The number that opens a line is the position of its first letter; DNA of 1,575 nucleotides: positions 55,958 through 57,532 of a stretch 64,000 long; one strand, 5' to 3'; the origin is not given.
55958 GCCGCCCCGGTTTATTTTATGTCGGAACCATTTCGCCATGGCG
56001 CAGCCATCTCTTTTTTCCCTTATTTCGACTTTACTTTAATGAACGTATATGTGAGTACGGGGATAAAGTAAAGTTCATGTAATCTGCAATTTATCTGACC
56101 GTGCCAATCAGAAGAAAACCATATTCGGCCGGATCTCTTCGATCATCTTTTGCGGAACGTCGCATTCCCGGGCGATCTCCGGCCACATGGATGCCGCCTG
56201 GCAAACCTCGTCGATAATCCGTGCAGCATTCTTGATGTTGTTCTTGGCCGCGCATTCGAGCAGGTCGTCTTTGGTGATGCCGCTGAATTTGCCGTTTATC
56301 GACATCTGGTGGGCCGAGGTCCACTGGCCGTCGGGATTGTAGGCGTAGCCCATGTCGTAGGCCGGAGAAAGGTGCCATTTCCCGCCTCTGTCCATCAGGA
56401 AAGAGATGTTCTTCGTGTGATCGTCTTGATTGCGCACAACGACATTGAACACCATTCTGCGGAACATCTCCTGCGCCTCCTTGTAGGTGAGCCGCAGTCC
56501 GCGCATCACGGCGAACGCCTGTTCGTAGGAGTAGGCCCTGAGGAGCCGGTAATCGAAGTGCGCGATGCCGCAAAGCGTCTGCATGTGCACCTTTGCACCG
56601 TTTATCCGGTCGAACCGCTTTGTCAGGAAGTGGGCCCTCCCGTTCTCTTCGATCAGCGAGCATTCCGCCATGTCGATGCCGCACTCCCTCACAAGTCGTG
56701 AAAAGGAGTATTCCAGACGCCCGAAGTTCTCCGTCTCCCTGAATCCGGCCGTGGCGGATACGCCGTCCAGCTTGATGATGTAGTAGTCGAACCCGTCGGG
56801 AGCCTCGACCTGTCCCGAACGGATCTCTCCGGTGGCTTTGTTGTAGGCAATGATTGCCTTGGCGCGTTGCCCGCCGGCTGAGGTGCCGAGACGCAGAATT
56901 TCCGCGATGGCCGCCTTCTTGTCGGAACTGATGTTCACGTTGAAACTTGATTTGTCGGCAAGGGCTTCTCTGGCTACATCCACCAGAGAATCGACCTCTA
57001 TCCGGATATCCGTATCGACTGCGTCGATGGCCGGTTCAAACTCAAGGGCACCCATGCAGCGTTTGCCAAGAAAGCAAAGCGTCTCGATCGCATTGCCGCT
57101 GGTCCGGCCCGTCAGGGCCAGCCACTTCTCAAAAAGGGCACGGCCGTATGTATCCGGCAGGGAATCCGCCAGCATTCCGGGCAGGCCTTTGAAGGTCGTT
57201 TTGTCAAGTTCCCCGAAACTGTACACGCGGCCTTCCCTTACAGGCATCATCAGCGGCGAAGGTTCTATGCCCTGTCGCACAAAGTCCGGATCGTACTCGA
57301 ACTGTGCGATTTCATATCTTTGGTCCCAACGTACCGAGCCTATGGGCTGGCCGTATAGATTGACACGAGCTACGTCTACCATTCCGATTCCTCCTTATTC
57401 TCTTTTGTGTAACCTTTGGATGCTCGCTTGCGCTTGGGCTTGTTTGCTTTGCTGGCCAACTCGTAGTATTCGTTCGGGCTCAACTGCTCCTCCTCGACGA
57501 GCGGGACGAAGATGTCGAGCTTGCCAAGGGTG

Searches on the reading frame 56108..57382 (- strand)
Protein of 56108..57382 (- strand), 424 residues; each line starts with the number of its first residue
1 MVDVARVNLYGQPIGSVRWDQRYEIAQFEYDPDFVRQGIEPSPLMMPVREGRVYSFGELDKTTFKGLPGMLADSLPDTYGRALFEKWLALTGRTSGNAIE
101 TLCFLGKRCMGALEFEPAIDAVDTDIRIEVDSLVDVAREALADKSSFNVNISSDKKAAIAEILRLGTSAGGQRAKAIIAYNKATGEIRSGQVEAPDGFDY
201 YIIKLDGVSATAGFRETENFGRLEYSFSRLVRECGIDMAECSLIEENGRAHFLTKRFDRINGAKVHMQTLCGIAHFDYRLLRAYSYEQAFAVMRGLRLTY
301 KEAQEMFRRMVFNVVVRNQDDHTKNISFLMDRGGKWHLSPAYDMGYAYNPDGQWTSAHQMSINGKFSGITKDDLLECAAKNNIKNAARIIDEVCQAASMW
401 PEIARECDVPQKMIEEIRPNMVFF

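Call 14: search_protein_families(library=pfam, proteins=[window:56108-57382:-], max_evalue=0.01)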
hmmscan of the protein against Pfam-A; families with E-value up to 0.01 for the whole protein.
window:56108-57382:- (424 aa): 2 families
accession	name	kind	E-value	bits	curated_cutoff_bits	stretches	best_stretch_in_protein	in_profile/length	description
PF07804.18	HipA_C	-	4.9e-50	170.6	30.5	1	167-398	1-210/213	HipA-like C-terminal domain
PF13657.11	Couple_hipA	-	4.7e-17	62.8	22.5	1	6-115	2-98/99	HipA N-terminal domain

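Call 31: search_protein_families(library=padloc, proteins=[window:56108-57382:-], max_evalue=0.001)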
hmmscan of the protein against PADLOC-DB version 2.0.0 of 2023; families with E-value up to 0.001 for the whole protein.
window:56108-57382:- (424 aa): 2 families
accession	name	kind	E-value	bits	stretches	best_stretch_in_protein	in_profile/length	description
PDLC04340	PDC-M03A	-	9.3e-09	33.2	1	227-345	53-168/280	-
PDLC04339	PDC-M03A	-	0.00014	19.3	1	281-345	116-175/293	-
